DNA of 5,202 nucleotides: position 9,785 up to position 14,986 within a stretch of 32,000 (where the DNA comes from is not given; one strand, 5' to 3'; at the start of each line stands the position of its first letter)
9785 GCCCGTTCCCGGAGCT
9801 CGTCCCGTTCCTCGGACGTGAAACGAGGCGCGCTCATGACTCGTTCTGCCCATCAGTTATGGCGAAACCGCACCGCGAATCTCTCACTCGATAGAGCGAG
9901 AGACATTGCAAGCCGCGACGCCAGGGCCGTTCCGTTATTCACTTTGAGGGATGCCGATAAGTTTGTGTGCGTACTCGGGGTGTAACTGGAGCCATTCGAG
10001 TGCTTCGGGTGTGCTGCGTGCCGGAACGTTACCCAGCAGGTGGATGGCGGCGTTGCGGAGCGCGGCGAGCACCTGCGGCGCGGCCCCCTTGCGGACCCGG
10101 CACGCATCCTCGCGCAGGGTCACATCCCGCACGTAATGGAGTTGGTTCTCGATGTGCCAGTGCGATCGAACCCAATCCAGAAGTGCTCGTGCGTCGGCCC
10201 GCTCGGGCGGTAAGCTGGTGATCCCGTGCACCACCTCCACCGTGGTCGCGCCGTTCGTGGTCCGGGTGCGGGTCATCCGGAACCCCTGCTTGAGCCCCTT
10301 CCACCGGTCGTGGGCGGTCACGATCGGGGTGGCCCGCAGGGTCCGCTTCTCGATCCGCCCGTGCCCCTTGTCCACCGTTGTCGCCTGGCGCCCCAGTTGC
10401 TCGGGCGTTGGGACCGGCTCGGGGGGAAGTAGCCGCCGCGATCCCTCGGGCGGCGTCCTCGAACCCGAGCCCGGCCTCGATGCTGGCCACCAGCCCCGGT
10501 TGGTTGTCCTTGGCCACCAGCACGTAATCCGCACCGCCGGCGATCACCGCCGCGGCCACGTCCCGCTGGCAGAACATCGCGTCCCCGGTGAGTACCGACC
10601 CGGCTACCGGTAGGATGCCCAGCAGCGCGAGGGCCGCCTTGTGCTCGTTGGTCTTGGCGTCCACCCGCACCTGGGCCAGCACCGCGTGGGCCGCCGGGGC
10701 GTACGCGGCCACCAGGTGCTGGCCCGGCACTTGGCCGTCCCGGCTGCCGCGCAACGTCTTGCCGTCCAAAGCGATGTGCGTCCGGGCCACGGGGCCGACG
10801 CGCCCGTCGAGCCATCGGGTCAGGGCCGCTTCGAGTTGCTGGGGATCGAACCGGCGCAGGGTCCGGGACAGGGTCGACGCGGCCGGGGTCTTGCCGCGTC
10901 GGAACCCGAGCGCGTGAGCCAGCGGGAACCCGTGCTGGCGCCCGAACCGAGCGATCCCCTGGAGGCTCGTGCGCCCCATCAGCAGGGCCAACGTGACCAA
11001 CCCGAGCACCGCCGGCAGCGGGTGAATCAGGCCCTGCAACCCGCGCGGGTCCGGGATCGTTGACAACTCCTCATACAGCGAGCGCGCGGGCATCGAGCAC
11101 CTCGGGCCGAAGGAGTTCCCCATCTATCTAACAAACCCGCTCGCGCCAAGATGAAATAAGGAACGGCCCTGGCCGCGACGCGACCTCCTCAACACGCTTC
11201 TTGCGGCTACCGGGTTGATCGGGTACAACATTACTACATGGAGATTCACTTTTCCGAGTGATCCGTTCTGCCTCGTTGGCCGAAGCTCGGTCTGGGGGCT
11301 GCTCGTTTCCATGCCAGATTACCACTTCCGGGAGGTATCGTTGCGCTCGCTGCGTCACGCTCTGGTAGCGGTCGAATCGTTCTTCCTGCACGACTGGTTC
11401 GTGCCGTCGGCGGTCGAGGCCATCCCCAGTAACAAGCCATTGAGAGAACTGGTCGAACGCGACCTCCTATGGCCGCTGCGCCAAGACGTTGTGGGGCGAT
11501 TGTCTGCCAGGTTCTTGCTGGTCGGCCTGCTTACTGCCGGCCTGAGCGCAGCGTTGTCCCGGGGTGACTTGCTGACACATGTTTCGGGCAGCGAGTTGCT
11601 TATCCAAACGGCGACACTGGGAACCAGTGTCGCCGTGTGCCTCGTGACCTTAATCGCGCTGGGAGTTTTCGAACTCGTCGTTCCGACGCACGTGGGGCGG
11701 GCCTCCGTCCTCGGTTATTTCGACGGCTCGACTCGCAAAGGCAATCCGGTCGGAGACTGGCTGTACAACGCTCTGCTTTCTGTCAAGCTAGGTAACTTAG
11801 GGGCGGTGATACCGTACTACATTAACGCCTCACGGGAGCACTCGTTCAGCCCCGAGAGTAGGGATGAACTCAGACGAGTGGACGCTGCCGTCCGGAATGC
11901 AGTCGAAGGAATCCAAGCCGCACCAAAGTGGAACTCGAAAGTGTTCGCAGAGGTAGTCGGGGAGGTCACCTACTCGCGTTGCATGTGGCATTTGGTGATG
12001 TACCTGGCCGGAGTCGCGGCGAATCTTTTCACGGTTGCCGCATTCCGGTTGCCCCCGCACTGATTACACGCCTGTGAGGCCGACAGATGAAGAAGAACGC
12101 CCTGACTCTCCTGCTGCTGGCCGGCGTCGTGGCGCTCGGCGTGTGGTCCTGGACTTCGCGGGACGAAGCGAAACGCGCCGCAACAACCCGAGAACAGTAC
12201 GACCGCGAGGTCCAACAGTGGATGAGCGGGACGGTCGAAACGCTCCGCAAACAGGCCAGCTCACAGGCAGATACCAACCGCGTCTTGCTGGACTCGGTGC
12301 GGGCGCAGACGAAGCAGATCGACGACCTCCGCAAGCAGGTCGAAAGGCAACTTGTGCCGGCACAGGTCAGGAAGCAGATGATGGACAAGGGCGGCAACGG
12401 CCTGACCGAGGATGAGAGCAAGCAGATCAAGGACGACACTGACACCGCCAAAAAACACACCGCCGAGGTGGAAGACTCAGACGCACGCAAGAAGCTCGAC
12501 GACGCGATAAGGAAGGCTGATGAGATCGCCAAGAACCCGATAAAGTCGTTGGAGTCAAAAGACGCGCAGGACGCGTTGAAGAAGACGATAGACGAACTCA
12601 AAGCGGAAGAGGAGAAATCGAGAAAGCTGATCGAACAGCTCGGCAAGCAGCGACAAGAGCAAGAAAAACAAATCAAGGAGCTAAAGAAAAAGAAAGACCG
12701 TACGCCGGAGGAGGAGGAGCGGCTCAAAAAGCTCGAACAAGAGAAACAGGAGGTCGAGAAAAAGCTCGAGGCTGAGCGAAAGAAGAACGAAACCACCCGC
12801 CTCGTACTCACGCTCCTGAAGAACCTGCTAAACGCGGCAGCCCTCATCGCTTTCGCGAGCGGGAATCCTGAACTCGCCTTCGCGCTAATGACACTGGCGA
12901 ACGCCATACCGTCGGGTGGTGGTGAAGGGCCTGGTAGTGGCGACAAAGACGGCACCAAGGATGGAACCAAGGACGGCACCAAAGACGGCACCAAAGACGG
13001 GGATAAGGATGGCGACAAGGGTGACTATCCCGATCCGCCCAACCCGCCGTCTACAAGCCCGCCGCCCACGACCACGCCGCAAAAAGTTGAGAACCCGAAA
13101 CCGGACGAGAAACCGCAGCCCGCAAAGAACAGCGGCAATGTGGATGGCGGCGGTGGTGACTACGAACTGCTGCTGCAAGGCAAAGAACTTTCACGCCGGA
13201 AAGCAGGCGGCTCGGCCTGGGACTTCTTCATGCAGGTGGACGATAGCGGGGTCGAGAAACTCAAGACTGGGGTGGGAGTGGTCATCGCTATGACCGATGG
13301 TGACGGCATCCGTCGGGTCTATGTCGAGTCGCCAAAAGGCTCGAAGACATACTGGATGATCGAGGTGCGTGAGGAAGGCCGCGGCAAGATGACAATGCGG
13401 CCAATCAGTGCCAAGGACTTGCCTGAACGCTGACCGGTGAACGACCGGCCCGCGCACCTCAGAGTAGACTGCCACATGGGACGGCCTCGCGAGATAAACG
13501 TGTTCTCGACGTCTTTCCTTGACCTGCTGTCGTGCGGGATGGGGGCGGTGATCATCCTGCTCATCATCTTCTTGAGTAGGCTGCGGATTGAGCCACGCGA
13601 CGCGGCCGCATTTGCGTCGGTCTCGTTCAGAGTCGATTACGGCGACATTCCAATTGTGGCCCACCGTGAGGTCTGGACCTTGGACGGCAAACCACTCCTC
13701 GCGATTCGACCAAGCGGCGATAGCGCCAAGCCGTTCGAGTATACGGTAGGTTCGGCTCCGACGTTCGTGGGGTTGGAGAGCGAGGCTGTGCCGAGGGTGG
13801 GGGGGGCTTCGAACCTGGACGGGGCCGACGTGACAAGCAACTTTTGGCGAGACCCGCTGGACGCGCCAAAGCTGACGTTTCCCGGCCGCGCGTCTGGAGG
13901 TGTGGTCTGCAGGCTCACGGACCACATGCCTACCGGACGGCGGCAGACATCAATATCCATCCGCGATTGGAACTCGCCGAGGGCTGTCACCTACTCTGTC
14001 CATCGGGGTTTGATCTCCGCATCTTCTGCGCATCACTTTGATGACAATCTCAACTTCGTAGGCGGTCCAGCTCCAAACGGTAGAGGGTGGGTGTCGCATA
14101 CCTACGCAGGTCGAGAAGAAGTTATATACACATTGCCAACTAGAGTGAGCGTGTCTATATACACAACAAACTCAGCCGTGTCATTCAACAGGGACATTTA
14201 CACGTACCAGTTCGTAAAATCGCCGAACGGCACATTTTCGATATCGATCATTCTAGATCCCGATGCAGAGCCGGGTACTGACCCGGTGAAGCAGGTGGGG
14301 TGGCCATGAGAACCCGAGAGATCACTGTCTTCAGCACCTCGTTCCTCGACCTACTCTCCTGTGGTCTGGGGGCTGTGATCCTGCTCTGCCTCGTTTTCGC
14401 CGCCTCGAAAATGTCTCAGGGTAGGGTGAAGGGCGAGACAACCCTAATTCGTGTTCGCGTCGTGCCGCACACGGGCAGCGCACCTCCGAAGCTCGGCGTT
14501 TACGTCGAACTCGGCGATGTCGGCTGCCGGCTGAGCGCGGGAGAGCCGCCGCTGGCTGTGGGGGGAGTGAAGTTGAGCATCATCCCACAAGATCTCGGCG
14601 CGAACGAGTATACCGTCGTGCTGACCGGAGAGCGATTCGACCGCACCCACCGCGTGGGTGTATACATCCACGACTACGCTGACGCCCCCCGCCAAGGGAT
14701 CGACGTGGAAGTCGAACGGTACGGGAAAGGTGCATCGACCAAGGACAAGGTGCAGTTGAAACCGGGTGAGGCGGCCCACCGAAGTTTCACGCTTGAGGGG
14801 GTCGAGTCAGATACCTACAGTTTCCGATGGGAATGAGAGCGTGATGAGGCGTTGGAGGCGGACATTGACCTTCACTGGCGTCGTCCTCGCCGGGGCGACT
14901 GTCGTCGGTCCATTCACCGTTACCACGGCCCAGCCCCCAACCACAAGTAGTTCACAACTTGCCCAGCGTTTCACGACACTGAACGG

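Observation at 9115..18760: A ~9.4-kb segment bracketed by two diverged copies of the integrase-gene 3' end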

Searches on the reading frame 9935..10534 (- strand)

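Call 37: search_protein_families(library=pfam, proteins=[window:9935-10534:-], max_evalue=5)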
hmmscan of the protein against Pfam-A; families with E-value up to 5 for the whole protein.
window:9935-10534:- (199 aa): 1 family
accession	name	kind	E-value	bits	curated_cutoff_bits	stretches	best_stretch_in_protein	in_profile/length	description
PF01609.27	DDE_Tnp_1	-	6.1e-06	26.6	23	1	64-164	132-198/200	Transposase DDE domain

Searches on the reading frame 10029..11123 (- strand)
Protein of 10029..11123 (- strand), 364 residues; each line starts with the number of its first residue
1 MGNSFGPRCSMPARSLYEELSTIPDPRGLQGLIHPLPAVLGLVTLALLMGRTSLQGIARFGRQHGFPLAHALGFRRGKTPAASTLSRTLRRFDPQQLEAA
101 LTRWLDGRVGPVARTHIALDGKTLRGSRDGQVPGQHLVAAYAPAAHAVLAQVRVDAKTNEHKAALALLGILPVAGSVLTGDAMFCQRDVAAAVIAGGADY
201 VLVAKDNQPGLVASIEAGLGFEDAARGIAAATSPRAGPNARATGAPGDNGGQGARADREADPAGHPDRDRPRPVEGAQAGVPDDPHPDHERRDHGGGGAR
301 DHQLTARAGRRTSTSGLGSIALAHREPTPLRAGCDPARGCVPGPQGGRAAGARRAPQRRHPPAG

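Call 8: search_protein_families(library=pfam, proteins=[window:10029-11123:-], max_evalue=0.01)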
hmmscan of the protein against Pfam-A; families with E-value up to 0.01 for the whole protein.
window:10029-11123:- (364 aa): 2 families
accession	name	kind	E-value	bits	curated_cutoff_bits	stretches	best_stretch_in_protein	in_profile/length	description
PF13808.11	DDE_Tnp_1_assoc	-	1.1e-16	61.1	32.3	1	18-105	2-88/88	DDE_Tnp_1-associated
PF01609.27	DDE_Tnp_1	-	1.1e-09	38.8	23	1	114-208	4-110/200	Transposase DDE domain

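Call 19: search_protein_families(library=ncbifam, proteins=[window:10029-11123:-], max_evalue=0.01)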
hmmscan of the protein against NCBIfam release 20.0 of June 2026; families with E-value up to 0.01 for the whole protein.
window:10029-11123:- (364 aa): 3 families
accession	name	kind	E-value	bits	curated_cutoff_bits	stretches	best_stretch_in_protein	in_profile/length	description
NF033564.0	transpos_ISAs1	equivalog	3.4e-40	138.2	70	1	39-218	1-181/314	ISAs1 family transposase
NF033592.1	transpos_IS4_1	equivalog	1.2e-05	24.6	115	1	37-207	29-209/332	IS4 family transposase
NF033539.1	transpos_IS1380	equivalog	0.0011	17.6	180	0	23-104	35-116/419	IS1380 family transposase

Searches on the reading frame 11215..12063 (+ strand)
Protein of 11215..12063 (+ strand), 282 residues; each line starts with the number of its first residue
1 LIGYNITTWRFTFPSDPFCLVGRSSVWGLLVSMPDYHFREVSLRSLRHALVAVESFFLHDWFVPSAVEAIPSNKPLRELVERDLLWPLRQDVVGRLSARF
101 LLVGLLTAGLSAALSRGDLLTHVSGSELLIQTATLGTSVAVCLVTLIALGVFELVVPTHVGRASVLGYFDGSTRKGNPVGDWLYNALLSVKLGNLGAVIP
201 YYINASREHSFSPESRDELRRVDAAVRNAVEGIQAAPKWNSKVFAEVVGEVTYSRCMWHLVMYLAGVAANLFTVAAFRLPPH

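Call 8: search_protein_families(library=pfam, proteins=[window:11215-12063:+], max_evalue=0.01)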
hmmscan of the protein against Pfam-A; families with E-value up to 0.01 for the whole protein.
window:11215-12063:+ (282 aa): 0 families

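Call 18: search_protein_families(library=padloc, proteins=[window:11215-12063:+], max_evalue=0.01)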
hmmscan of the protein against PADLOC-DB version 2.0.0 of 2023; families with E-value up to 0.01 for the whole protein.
window:11215-12063:+ (282 aa): 0 families

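Call 19: search_protein_families(library=ncbifam, proteins=[window:11215-12063:+], max_evalue=0.01)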
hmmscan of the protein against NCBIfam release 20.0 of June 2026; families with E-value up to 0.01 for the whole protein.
window:11215-12063:+ (282 aa): 1 family
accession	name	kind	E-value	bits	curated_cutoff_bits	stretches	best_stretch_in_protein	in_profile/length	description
NF040856.1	FexB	exception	0.002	17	950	1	92-206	324-438/469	chloramphenicol/florfenicol efflux MFS transporter FexB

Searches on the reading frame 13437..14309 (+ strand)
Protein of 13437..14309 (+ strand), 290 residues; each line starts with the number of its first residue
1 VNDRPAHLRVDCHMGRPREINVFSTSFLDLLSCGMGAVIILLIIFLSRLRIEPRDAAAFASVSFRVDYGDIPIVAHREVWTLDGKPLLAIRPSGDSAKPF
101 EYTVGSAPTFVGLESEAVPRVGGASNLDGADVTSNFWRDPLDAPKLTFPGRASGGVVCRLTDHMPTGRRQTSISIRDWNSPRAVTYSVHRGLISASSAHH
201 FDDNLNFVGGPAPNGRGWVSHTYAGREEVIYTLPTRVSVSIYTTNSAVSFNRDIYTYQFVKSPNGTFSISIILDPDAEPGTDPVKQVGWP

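Call 8: search_protein_families(library=pfam, proteins=[window:13437-14309:+], max_evalue=0.01)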
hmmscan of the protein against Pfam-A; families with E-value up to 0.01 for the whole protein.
window:13437-14309:+ (290 aa): 0 families

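Call 18: search_protein_families(library=padloc, proteins=[window:13437-14309:+], max_evalue=0.01)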
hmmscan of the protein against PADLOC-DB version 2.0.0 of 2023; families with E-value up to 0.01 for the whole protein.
window:13437-14309:+ (290 aa): 0 families

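Call 19: search_protein_families(library=ncbifam, proteins=[window:13437-14309:+], max_evalue=0.01)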
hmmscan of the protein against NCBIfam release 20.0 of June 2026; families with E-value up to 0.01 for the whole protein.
window:13437-14309:+ (290 aa): 0 families

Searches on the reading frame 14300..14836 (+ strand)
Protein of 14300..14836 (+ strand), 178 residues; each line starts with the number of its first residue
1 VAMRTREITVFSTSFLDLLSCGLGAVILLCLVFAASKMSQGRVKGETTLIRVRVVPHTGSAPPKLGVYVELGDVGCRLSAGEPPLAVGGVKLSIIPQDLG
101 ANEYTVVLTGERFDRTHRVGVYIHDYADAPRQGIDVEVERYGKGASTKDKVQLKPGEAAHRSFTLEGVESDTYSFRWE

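Call 8: search_protein_families(library=pfam, proteins=[window:14300-14836:+], max_evalue=0.01)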
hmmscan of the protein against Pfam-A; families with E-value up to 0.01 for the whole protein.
window:14300-14836:+ (178 aa): 0 families

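Call 18: search_protein_families(library=padloc, proteins=[window:14300-14836:+], max_evalue=0.01)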
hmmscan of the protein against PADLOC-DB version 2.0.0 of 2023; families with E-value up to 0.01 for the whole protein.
window:14300-14836:+ (178 aa): 0 families

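Call 19: search_protein_families(library=ncbifam, proteins=[window:14300-14836:+], max_evalue=0.01)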
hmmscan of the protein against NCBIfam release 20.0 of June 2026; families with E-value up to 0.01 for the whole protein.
window:14300-14836:+ (178 aa): 0 families

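Call 82: search_solved_structures(query=window:14306-14836:+, max_evalue=10, show_alignments=2)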
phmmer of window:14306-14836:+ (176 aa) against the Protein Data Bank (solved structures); distinct sequences matched with E-value up to 10: 0.

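Call 84: find_homologous_proteins(query=window:14306-14836:+, max_evalue=0.001)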
Query window:14306-14836:+ (176 aa): 7 proteins with E <= 0.001 among 123 candidates.
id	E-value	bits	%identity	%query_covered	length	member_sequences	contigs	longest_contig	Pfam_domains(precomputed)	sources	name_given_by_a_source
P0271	1.3e-111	388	100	100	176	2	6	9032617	-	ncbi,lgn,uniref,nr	ncbi:hypothetical protein GobsT_14420 [Gemmata obscuriglobus]|uniref:Uncharacterized protein n=1 Tax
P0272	6.4e-62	226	64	100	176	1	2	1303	-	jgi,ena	-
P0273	1.7e-23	101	37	100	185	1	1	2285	-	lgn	-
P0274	9.1e-11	60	33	89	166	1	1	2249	-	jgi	-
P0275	2.7e-10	58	33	86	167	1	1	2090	-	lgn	-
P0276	3.5e-10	58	32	86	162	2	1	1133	-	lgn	-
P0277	9.5e-9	53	60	28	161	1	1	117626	-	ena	-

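Call 85: find_encoding_contigs(protein=P0277, flank=10000, max_places=2)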
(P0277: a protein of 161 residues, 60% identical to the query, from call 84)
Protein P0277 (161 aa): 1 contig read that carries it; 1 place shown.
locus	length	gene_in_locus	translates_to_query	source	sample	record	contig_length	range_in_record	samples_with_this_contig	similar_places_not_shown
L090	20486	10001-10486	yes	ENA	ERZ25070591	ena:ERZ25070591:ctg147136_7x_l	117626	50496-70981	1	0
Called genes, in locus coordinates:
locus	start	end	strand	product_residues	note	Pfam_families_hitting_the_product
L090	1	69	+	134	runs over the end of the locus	-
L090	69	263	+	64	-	PF11211:DUF2997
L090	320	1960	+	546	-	PF00004:AAA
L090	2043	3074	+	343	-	-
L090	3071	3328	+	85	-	-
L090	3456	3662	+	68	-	-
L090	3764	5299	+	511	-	-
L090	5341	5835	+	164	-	-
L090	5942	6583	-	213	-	-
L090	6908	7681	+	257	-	-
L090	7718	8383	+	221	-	-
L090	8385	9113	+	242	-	-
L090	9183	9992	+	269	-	-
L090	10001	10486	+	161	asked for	-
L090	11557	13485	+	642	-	PF01618:MotA_ExbB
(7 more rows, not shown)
